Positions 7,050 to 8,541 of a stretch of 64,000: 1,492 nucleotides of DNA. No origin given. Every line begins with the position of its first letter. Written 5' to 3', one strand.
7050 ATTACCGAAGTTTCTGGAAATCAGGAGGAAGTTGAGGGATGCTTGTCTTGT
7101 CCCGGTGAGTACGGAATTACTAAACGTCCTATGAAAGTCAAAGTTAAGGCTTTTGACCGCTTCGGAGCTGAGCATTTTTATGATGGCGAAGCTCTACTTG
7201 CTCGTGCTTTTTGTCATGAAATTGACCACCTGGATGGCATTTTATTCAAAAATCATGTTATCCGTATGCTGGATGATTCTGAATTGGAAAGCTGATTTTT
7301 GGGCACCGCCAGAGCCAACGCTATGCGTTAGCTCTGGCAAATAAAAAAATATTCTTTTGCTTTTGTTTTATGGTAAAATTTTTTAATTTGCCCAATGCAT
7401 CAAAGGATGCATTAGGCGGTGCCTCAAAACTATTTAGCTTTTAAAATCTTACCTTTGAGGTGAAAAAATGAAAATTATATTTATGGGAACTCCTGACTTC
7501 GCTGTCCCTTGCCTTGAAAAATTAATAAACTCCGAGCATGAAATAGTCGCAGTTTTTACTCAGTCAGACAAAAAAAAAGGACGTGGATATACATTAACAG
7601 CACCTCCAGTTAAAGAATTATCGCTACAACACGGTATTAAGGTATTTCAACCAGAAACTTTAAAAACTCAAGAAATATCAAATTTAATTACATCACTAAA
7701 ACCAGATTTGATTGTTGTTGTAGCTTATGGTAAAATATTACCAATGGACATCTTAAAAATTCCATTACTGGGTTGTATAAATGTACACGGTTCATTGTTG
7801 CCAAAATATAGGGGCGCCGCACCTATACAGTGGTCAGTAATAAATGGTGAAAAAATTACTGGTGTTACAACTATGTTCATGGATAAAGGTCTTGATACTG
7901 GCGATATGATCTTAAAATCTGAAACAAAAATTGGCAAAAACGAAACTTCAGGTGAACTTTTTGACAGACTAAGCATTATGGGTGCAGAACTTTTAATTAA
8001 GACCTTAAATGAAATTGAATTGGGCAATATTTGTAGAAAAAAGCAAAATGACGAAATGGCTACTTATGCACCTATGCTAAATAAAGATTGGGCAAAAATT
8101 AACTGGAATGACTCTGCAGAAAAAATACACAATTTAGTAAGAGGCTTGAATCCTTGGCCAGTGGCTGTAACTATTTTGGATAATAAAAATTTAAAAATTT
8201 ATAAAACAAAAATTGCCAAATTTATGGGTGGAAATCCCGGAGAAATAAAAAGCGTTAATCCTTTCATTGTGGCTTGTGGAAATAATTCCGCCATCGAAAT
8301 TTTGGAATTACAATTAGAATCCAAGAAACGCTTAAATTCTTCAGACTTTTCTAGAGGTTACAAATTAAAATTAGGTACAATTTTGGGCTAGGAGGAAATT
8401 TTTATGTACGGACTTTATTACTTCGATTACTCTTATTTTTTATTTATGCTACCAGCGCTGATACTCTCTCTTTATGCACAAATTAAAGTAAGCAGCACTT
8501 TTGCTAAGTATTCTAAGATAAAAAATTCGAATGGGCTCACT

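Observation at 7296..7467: Structured GC-rich element with terminal inverted repeats inserted between def and fmt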

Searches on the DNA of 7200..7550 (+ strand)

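Call 9: search_rna_families(source=window, start=7200, end=7550, threshold=evalue, max_evalue=10, show_alignments=3)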
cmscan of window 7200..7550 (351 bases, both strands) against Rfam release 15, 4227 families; matches with E-value up to 10: 14.
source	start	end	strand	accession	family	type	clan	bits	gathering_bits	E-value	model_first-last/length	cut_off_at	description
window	7308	7381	+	RF02362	Yfr10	Gene; sRNA;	-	19.5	43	1.7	1-78/78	no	Cyanobacterial functional RNA 10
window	7297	7348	-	RF03936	mir-4079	Gene; miRNA;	-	18.3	62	0.28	1-51/51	no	mir-4079 microRNA precursor family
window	7239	7304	+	RF00727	bantam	Gene; miRNA;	CL00091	17.5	61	1.2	1-82/82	no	bantam microRNA precursor family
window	7293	7407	-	RF02330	TtnuHACA23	Gene; snRNA; snoRNA; HACA-box;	-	17.3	100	6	1-135/135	no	Tetrahymena snoRNA TtnuHACA23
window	7232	7292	+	RF00384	Pox_AX_element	Cis-reg;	-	16.6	60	3.8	1-62/62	no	Poxvirus AX element late mRNA cis-regulatory element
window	7303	7455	+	RF02696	Teg49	Gene; sRNA;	-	16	186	3.9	1-196/196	no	Teg49 sRNA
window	7334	7395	+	RF04150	MIR2655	Gene; miRNA;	-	15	122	4.8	1-267/267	no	MIR2655 microRNA precursor family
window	7370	7455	-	RF03996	mir-3012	Gene; miRNA;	-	14.7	90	8.7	1-68/68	no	mir-3012 microRNA precursor family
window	7343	7415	-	RF04184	BTnc060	Gene; sRNA;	-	14.2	228.9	8.9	1-213/213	no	Bacteroides sRNA BTnc060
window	7314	7389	-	RF01467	rli36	Gene; sRNA;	-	14.1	50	9.9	1-84/84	no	Listeria sRNA rli36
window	7463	7520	+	RF02480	GlsR14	Gene; snRNA; snoRNA; CD-box;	-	13.6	90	0.84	1-68/68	no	Small nucleolar RNA GlsR14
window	7202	7288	+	RF01976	HOTAIRM1_2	Gene; lncRNA;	-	13.5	37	8.8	129-220/220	no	HOX antisense intergenic RNA myeloid 1 conserved region 2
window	7330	7397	-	RF04097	MIR2630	Gene; miRNA;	-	13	144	4.2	1-229/229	no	MIR2630 microRNA precursor family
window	7313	7339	-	RF02939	COG2908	Cis-reg;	-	11.7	58.7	4.9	1-45/45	no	COG2908 RNA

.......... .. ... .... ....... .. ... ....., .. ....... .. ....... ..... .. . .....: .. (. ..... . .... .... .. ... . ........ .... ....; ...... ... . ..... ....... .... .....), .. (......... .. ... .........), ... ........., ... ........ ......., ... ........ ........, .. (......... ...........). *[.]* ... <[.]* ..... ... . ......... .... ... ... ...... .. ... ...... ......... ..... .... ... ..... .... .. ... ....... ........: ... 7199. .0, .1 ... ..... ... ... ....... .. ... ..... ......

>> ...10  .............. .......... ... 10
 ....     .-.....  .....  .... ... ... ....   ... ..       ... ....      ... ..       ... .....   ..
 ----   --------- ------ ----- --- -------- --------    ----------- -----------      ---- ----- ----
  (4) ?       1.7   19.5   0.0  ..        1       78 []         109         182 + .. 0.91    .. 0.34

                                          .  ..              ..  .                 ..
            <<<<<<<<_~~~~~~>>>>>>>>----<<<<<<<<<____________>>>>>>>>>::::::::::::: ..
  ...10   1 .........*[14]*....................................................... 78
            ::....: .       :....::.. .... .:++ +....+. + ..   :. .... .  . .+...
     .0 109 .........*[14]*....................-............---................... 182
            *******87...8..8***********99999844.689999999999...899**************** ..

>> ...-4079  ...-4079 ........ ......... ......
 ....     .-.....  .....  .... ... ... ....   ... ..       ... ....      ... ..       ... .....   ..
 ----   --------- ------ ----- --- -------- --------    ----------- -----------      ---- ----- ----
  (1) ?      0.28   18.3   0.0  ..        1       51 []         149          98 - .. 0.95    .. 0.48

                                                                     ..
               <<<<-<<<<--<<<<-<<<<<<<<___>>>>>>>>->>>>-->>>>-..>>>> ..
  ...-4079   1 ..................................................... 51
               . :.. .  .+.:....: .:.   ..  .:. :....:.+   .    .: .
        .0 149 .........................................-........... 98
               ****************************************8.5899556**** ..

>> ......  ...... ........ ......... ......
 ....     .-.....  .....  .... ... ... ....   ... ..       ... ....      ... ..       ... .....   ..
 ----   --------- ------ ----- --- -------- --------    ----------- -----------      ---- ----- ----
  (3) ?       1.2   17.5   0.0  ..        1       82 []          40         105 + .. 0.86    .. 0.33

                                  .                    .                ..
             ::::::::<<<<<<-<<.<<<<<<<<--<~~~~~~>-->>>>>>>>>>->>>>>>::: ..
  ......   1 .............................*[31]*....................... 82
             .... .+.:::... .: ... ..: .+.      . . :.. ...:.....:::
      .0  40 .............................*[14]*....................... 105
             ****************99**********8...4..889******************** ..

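Call 71: search_dna_similar(query=window:7290-7435:+, collection=phages, mode=distant, max_evalue=0.01, max_rows=10)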
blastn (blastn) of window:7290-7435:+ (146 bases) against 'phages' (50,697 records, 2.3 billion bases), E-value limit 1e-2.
No match.

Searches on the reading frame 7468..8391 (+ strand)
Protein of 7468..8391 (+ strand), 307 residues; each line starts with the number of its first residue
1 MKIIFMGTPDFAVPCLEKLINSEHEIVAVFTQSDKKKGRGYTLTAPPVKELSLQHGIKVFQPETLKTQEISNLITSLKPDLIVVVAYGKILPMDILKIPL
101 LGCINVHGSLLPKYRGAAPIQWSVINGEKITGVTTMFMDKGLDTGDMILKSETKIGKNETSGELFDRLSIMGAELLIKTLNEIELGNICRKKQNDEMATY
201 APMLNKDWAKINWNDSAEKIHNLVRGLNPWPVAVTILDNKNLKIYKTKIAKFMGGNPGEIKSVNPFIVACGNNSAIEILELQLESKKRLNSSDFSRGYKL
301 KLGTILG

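Call 14: find_encoding_contigs(protein=window:7468-8391:+, flank=3000, max_places=10)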
Protein window:7468-8391:+ (307 aa): 24 contigs read that carry it; 2 places shown.
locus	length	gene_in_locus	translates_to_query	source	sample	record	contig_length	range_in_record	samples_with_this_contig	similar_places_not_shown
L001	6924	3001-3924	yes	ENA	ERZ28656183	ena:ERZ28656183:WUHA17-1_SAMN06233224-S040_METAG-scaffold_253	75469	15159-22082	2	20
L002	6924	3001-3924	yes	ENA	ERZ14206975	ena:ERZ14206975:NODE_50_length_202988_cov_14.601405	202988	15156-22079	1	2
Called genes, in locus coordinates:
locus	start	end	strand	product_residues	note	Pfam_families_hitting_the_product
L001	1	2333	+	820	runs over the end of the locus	PF17764:PriA_3primeBD, PF00270:DEAD, PF04851:ResIII, PF18319:Zn_ribbon_PriA, PF00271:Helicase_C, PF18074:PriA_C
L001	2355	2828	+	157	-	PF01327:Pep_deformylase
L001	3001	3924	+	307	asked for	PF00551:Formyl_trans_N, PF02911:Formyl_trans_C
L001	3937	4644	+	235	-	PF04298:Zn_peptidase_2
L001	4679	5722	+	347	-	PF21016:RlmN_N, PF04055:Radical_SAM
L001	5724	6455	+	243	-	PF00481:PP2C, PF13672:PP2C_2, PF07228:SpoIIE (faint)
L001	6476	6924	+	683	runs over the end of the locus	PF00069:Pkinase, PF07714:PK_Tyr_Ser-Thr, PF03109:ABC1 (weak), PF14531:Kinase-like (weak), PF03793:PASTA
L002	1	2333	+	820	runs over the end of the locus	PF17764:PriA_3primeBD, PF00270:DEAD, PF04851:ResIII, PF18319:Zn_ribbon_PriA, PF00271:Helicase_C, PF18074:PriA_C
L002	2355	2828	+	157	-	PF01327:Pep_deformylase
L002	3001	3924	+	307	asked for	PF00551:Formyl_trans_N, PF02911:Formyl_trans_C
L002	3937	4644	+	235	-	PF04298:Zn_peptidase_2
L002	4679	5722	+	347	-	PF21016:RlmN_N, PF04055:Radical_SAM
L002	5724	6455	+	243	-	PF00481:PP2C, PF13672:PP2C_2, PF07228:SpoIIE (faint)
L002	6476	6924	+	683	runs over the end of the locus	PF00069:Pkinase, PF07714:PK_Tyr_Ser-Thr, PF03109:ABC1 (weak), PF14531:Kinase-like (weak), PF03793:PASTA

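Call 28: find_related_loci(query=window:7468-8388:+, collection=genome_contigs, flank=10000)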
Query window:7468-8388:+ (307 aa) in genome_contigs; peptide patterns used: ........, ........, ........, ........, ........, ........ (x = any residue, [..] = any of these).
599 stretches matched a pattern (row limit reached: there are more); 561 encode a relative of the query (tblastn E <= 1e-3); the best 80 are kept; 80 distinct loci.
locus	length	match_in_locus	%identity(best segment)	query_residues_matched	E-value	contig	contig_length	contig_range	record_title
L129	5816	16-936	82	1-307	6e-175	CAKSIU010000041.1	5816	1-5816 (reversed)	MAG: uncultured Eubacteriales bacterium isolate REFINED_METABAT215_TOP10_CONTIGS_1500_ASSEMBLY_K77_MERGED__Hadza_MoBio_h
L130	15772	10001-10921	74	1-307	4e-157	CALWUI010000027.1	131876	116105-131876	MAG: uncultured Clostridia bacterium isolate E08__bin352 genome assembly, contig: E08__k127_8865181, whole genome shotgu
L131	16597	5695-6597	60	1-301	8e-124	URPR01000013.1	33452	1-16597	uncultured Ruminococcaceae bacterium isolate UMGS1224 genome assembly, contig: NODE_237_length_33452_cov_3.627991, whole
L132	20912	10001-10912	58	1-303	9e-118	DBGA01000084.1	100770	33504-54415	MAG TPA_asm: Ruminococcaceae bacterium UBA866 UBA866_contig_563, whole genome shotgun sequence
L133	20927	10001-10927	54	1-307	9e-112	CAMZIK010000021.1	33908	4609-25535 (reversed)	MAG TPA_asm: uncultured Clostridia bacterium isolate SRR10912540_bin.40_metaWRAP_v1.3_MAG genome assembly, contig: ERZ14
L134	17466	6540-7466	55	1-307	1e-110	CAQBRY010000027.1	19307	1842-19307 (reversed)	MAG TPA_asm: uncultured Eubacteriales bacterium isolate MGBC139389 genome assembly, contig: MGBC139389.27, whole genome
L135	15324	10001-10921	55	1-307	1e-109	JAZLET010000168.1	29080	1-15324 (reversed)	MAG: Candidatus Fimenecus sp. isolate T1900045011_TC20190004.MAGScoT_cleanbin_000011 SGB_4381_k141_522580, whole genome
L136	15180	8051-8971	54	1-307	5e-108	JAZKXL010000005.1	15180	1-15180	MAG: Candidatus Fimenecus sp. isolate T1900045118_TC20190112.MAGScoT_cleanbin_000049 SGB_4822_k141_1982721, whole genome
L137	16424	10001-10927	54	1-306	1e-107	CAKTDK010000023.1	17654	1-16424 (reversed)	MAG: uncultured Eubacteriales bacterium isolate REFINED_METABAT215_TOP10_CONTIGS_1500_ASSEMBLY_K77_MERGED__Hadza_MoBio_h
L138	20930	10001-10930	52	1-307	1e-105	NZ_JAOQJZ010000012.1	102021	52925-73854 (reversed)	Hominimerdicola aceti strain Sanger_31 .14207_7_17.12, whole genome shotgun sequence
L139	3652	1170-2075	57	1-306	2e-106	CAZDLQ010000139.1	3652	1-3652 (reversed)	MAG TPA_asm: uncultured Oscillospiraceae bacterium isolate SRP315200_co1_893 genome assembly, contig: NODE_66576_length_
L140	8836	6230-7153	52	1-307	3e-104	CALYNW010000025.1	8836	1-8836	MAG: uncultured Clostridia bacterium isolate SRR13040390_bin.3_metaWRAP_v1.3_MAG genome assembly, contig: ERZ8969613.492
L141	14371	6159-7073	54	1-307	2e-104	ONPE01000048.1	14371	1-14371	uncultured Clostridiales bacterium isolate RUG516 genome assembly, contig: scaffold_5653, whole genome shotgun sequence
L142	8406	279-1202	53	1-307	2e-104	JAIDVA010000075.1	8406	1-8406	MAG: Eubacterium sp. isolate SC0369_comb_24 SC0369_comb_24_contig_75, whole genome shotgun sequence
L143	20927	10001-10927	54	1-307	2e-104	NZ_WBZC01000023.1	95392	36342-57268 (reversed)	Alkaliphilus pronyensis strain LacV Alk_LacV_TTCAGC_MERGED.PERFECT_contig_23, whole genome shotgun sequence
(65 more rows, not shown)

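Call 44: find_homologous_proteins(query=window:7468-8388:+, max_evalue=1e-60)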
Query window:7468-8388:+ (307 aa): 7979 proteins with E <= 1e-60 among 8000 candidates; the best 120 are listed.
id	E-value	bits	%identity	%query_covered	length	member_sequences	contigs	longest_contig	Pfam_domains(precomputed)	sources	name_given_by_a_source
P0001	1.7e-194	663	98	100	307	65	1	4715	PF00551.25,PF02911.24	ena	-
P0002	8.1e-171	585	84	100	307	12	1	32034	PF00551.25,PF02911.24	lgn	-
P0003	4.5e-170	583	84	100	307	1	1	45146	PF00551.25,PF02911.24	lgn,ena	-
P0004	1.3e-166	571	82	100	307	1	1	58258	PF00551.25,PF02911.24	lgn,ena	-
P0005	4.7e-165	566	81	100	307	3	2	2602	PF00551.25,PF02911.24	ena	-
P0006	9.8e-165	565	81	100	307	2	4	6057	PF00551.25,PF02911.24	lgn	-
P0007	6.7e-158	543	80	98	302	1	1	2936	PF00551.25,PF02911.24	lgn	-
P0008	1.3e-156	539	78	100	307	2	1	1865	PF00551.25,PF02911.24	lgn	-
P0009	4.2e-151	521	75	100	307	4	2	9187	PF00551.25,PF02911.24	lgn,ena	-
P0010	1.7e-150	519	74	100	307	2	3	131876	PF00551.25,PF02911.24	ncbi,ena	-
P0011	2.4e-149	515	75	100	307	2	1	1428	PF00551.25,PF02911.24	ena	-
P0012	1.1e-148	513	75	98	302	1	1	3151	PF00551.25,PF02911.24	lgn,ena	-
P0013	1.2e-145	503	72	98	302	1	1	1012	PF00551.25,PF02911.24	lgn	-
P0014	1.4e-144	499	73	100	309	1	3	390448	PF00551.25,PF02911.24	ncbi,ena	-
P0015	5.7e-144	497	72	100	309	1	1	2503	PF00551.25,PF02911.24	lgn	-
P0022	1.4e-139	483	70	98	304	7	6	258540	PF00551.25,PF02911.24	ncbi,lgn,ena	-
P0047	1.3e-130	453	66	97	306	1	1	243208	PF00551.25,PF02911.24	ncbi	-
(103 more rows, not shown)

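Call 45: find_encoding_contigs(protein=P0003, flank=10000, max_places=1)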
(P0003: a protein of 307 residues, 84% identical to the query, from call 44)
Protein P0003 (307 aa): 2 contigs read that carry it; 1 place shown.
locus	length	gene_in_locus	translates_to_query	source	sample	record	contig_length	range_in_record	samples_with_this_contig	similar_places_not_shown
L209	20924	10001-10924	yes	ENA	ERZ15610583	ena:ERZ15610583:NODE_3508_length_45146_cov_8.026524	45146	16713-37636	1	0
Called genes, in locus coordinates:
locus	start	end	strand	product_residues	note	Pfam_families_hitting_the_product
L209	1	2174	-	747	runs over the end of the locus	PF13567:DUF4131 (weak), PF03772:Competence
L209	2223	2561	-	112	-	PF11969:DcpS_C, PF01230:HIT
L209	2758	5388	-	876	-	PF01411:tRNA-synt_2c, PF07973:tRNA_SAD, PF02272:DHHA1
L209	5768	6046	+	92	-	PF04025:RemA-like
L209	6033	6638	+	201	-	PF00625:Guanylate_kin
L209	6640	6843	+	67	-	PF01192:RNA_pol_Rpb6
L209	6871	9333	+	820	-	PF17764:PriA_3primeBD, PF00270:DEAD, PF04851:ResIII, PF18319:Zn_ribbon_PriA, PF00271:Helicase_C, PF18074:PriA_C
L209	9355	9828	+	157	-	PF01327:Pep_deformylase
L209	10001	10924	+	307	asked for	PF00551:Formyl_trans_N, PF02911:Formyl_trans_C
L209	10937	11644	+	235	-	PF04298:Zn_peptidase_2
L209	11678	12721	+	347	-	PF21016:RlmN_N, PF04055:Radical_SAM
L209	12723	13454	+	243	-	PF13672:PP2C_2, PF00481:PP2C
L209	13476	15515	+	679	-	PF00069:Pkinase, PF07714:PK_Tyr_Ser-Thr, PF03109:ABC1 (weak), PF14531:Kinase-like, PF03793:PASTA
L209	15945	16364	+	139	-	-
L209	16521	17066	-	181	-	PF13306:LRR_5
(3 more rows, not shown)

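Call 46: find_encoding_contigs(protein=P0004, flank=10000, max_places=1)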
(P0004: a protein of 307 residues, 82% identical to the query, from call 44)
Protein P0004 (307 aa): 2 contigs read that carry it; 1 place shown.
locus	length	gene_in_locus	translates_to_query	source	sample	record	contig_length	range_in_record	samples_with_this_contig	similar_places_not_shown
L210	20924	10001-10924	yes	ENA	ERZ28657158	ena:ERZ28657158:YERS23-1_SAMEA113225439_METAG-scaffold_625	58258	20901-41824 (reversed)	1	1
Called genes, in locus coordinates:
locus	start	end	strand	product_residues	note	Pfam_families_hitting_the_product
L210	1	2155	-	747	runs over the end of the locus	PF13567:DUF4131, PF03772:Competence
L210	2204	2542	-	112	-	PF11969:DcpS_C, PF01230:HIT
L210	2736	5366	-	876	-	PF01411:tRNA-synt_2c, PF07973:tRNA_SAD, PF02272:DHHA1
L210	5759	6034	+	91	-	PF04025:RemA-like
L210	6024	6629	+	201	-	PF00625:Guanylate_kin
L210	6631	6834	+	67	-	PF01192:RNA_pol_Rpb6 (weak)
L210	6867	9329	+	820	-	PF17764:PriA_3primeBD, PF00270:DEAD, PF04851:ResIII, PF18319:Zn_ribbon_PriA, PF00271:Helicase_C, PF18074:PriA_C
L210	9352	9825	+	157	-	PF01327:Pep_deformylase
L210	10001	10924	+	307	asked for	PF00551:Formyl_trans_N, PF02911:Formyl_trans_C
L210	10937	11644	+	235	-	PF04298:Zn_peptidase_2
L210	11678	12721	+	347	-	PF21016:RlmN_N, PF04055:Radical_SAM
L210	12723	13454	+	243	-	PF13672:PP2C_2, PF00481:PP2C, PF07228:SpoIIE (faint)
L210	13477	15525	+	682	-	PF00069:Pkinase, PF07714:PK_Tyr_Ser-Thr, PF03109:ABC1 (weak), PF14531:Kinase-like (weak), PF03793:PASTA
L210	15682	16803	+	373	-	PF10651:BppU_N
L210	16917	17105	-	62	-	-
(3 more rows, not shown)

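Call 47: find_encoding_contigs(protein=P0014, flank=10000, max_places=1)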
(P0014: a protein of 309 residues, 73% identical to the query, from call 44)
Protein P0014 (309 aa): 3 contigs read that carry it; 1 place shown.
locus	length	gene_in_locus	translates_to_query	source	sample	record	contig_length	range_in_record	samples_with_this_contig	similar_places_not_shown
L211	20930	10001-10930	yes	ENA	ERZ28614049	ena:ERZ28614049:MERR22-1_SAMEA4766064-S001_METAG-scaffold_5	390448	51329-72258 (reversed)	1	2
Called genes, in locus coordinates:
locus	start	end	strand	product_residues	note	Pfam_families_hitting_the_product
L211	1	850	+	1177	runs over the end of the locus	PF00270:DEAD (faint), PF00580:UvrD-helicase, PF01443:Viral_helicase1 (faint), PF13245:AAA_19, PF13538:UvrD_C_2 (faint), PF13361:UvrD_C, PF12705:PDDEXK_1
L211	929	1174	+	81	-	PF03840:SecG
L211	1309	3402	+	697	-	PF08206:OB_RNB (faint), PF17876:CSD2, PF00773:RNB, PF00575:S1 (weak)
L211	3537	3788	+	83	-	-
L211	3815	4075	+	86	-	PF07441:BofA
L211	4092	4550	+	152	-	PF22811:Zn_ribbon_NrdR, PF03477:ATP-cone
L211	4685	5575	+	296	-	PF03755:YicC-like_N, PF08340:YicC-like_C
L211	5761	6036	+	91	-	PF04025:RemA-like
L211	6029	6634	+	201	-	PF00625:Guanylate_kin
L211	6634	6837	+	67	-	PF01192:RNA_pol_Rpb6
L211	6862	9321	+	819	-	PF17764:PriA_3primeBD, PF00270:DEAD, PF04851:ResIII, PF18319:Zn_ribbon_PriA, PF00271:Helicase_C, PF18074:PriA_C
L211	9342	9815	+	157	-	PF01327:Pep_deformylase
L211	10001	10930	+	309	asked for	PF00551:Formyl_trans_N, PF02911:Formyl_trans_C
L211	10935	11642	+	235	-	PF04298:Zn_peptidase_2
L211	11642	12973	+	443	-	PF01029:NusB, PF22458:RsmF-B_ferredox, PF01728:FtsJ (weak), PF01189:Methyltr_RsmB-F, PF13847:Methyltransf_31 (weak)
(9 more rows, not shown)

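Call 72: find_encoding_contigs(protein=P0022, flank=10000, max_places=1)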
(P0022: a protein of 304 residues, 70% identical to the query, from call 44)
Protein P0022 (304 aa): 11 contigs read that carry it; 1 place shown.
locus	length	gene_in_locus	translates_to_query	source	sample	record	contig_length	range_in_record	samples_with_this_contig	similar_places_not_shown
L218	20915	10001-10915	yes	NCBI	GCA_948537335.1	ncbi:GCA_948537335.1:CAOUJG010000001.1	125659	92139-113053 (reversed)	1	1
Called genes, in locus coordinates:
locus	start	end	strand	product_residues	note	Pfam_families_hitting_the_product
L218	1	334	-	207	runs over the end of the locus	PF02254:TrkA_N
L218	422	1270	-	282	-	PF17827:PrmC_N, PF02384:N6_Mtase (weak), PF05175:MTS, PF02475:TRM5-TYW2_MTfase, PF03602:Cons_hypoth95, PF07669:Eco57I (weak), PF13847:Methyltransf_31 (weak), PF13649:Methyltransf_25 (weak), +1 more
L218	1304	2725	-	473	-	PF00672:HAMP, PF00512:HisKA, PF02518:HATPase_c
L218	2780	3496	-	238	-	PF00072:Response_reg, PF00486:Trans_reg_C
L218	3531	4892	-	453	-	PF13517:FG-GAP_3 (faint), PF01839:FG-GAP (faint)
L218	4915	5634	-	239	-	PF02390:Methyltransf_4, PF08242:Methyltransf_12 (weak), PF13649:Methyltransf_25 (weak), PF13847:Methyltransf_31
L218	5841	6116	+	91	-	PF04025:RemA-like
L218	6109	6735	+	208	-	PF00625:Guanylate_kin, PF13238:AAA_18 (weak)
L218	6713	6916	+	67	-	PF01192:RNA_pol_Rpb6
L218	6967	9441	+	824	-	PF17764:PriA_3primeBD, PF00270:DEAD, PF04851:ResIII, PF18319:Zn_ribbon_PriA, PF00271:Helicase_C, PF18074:PriA_C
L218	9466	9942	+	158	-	PF01327:Pep_deformylase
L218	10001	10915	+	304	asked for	PF00551:Formyl_trans_N, PF02911:Formyl_trans_C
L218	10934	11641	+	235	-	PF04298:Zn_peptidase_2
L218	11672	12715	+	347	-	PF21016:RlmN_N, PF04055:Radical_SAM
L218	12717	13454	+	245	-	PF00481:PP2C, PF13672:PP2C_2, PF07228:SpoIIE (faint)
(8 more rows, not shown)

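Call 73: find_encoding_contigs(protein=P0047, flank=10000, max_places=1)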
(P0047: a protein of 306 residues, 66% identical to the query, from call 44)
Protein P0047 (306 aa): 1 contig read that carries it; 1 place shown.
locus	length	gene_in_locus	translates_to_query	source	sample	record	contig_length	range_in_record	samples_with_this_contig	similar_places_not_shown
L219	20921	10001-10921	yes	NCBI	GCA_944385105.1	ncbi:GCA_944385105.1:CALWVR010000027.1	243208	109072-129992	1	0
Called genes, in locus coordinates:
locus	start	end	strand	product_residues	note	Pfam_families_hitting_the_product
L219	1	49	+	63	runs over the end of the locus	PF07862:Nif11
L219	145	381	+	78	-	PF07862:Nif11 (weak)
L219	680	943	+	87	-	PF07862:Nif11 (weak)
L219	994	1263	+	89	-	PF07862:Nif11 (weak)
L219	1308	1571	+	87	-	PF07862:Nif11 (weak)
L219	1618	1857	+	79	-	PF07862:Nif11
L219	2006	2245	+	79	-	PF07862:Nif11 (weak)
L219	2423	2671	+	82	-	PF07862:Nif11 (weak)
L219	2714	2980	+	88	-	PF07862:Nif11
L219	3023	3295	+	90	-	PF07862:Nif11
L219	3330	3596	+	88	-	PF07862:Nif11 (weak)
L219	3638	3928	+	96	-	PF07862:Nif11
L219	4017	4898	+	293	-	PF22541:DUF7005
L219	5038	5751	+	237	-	-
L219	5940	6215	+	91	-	PF04025:RemA-like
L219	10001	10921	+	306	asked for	PF00551:Formyl_trans_N, PF02911:Formyl_trans_C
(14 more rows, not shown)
